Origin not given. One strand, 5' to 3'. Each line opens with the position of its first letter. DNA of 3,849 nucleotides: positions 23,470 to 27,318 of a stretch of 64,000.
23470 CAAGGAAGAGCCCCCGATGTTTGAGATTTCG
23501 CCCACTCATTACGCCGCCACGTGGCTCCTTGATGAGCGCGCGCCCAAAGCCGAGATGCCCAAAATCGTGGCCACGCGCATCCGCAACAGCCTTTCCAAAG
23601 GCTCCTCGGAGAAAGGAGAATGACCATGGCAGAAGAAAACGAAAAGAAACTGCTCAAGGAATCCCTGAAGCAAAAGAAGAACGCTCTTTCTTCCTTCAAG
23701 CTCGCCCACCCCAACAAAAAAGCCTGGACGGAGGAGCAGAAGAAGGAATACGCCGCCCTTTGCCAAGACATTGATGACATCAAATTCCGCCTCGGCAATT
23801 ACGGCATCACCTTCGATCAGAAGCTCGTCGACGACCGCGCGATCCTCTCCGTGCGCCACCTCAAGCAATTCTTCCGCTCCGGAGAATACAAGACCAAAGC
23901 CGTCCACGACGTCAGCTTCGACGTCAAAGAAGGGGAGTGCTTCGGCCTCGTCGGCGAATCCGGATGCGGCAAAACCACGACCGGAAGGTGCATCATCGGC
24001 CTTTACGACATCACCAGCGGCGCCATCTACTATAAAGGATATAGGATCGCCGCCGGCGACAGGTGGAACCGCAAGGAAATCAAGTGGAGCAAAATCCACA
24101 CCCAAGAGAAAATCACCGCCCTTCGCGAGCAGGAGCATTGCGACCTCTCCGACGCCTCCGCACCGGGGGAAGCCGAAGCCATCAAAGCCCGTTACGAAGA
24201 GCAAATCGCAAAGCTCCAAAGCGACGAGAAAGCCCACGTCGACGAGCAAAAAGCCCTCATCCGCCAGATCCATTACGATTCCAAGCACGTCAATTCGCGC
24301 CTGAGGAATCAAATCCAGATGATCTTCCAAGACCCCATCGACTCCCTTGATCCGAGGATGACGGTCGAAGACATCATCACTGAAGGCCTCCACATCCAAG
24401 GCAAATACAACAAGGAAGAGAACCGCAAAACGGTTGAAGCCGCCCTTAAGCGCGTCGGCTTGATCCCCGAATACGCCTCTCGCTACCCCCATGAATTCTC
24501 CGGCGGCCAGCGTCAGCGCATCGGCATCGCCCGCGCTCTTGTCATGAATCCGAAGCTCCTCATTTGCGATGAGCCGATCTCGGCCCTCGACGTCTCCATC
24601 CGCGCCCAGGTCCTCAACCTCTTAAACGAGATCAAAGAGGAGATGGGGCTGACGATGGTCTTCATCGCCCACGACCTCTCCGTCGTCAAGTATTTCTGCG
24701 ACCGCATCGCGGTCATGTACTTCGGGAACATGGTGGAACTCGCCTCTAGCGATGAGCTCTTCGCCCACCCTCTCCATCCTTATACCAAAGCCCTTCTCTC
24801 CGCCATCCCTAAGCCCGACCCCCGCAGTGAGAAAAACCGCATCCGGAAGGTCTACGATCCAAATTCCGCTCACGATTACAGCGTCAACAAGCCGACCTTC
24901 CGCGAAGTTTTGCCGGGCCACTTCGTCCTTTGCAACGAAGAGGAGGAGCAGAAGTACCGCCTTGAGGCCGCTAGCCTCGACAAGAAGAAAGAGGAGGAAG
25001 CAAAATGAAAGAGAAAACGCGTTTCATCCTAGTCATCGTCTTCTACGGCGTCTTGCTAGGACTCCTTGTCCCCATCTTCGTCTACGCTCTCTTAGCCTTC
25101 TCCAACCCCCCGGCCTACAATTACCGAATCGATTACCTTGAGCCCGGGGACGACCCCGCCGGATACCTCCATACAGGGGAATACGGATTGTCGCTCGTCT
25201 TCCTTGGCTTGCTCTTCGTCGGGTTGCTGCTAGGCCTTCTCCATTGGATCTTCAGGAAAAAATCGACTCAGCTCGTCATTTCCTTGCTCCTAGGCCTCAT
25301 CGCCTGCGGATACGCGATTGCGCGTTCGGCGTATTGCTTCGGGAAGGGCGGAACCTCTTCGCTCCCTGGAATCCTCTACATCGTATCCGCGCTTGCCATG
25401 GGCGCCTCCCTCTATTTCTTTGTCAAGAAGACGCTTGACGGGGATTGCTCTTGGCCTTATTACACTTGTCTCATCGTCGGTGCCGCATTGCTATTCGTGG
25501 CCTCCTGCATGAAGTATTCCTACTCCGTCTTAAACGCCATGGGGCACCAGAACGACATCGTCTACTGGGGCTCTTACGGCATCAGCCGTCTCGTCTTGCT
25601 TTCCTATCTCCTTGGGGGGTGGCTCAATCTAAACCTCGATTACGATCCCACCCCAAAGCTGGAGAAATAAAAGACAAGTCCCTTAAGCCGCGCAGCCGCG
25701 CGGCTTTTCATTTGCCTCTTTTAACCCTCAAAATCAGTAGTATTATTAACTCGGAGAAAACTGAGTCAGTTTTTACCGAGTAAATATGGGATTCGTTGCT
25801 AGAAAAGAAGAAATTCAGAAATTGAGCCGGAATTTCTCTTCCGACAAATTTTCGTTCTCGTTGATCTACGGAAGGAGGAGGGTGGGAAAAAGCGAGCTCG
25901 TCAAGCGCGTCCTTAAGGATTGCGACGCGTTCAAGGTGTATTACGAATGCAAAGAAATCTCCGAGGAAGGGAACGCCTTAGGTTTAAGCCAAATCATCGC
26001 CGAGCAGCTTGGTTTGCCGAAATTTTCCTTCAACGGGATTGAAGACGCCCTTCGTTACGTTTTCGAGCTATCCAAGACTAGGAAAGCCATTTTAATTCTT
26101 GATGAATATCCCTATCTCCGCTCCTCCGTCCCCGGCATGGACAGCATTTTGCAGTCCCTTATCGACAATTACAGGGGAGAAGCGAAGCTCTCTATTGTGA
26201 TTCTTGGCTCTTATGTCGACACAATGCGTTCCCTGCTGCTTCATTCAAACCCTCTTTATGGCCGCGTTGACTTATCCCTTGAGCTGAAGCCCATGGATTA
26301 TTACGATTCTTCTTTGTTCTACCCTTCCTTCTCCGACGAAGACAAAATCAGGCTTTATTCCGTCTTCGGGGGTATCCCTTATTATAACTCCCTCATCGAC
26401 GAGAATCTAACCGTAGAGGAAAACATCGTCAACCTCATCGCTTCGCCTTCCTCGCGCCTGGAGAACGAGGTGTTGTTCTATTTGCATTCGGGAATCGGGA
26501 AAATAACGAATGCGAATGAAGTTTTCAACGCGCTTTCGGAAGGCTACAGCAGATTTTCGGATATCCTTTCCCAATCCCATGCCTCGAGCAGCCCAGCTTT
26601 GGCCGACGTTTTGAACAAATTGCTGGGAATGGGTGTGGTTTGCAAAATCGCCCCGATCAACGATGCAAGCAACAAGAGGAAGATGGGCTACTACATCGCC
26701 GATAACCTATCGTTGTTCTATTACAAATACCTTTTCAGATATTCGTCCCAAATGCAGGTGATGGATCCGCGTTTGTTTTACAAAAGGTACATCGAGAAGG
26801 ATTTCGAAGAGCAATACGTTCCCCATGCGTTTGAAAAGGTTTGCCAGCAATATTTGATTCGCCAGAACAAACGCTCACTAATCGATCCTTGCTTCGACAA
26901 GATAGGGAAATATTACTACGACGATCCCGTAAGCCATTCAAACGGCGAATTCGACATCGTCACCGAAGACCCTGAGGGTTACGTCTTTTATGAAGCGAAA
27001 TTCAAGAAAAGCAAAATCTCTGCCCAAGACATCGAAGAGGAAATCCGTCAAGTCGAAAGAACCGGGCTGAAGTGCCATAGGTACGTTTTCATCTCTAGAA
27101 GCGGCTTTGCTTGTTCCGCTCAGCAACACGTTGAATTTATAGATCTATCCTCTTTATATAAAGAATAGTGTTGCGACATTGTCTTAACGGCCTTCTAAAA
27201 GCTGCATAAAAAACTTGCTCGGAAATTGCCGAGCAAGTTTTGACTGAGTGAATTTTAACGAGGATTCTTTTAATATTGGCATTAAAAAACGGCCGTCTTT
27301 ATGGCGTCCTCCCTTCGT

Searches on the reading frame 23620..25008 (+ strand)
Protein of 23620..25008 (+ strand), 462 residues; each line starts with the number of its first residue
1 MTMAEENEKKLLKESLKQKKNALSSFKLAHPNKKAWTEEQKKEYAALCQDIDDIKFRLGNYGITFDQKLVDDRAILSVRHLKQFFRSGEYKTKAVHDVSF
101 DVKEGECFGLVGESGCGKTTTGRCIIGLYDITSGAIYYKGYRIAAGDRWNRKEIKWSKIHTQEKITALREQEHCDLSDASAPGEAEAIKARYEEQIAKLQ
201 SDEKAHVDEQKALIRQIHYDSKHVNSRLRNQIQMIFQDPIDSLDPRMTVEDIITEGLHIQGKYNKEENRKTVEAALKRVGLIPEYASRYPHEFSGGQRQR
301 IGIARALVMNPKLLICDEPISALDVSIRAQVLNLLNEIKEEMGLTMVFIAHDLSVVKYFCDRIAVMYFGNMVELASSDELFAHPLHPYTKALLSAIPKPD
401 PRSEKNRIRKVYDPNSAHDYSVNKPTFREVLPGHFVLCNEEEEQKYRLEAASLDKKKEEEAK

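Call 46: search_protein_families(library=pfam, proteins=[window:23620-25008:+], max_evalue=0.00001)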
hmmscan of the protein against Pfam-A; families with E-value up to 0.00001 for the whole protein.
window:23620-25008:+ (462 aa): 2 families
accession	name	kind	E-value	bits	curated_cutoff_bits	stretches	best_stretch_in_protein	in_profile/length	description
PF00005.33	ABC_tran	-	4.6e-34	118.4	25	2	216-320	41-136/137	ABC transporter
PF08352.17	oligo_HPY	-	1.8e-09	38.3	27.1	1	372-407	1-36/65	Oligopeptide/dipeptide transporter, C-terminal region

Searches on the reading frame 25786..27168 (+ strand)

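Call 46: search_protein_families(library=pfam, proteins=[window:25786-27168:+], max_evalue=0.00001)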
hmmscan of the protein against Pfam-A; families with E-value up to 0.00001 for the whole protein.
window:25786-27168:+ (460 aa): 4 families
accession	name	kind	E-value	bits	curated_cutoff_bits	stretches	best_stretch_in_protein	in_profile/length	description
PF01637.24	ATPase_2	-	1e-17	65.1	33.2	1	3-200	1-221/225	ATPase domain predominantly from Archaea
PF03008.20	DUF234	-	3.5e-14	53.5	22.5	1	312-412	1-96/100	Archaea bacterial proteins of unknown function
PF13173.12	AAA_14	-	4.9e-07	30.2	27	1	25-172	5-125/129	AAA domain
PF13401.12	AAA_22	-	6.5e-07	30.2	27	1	24-142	7-123/130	AAA domain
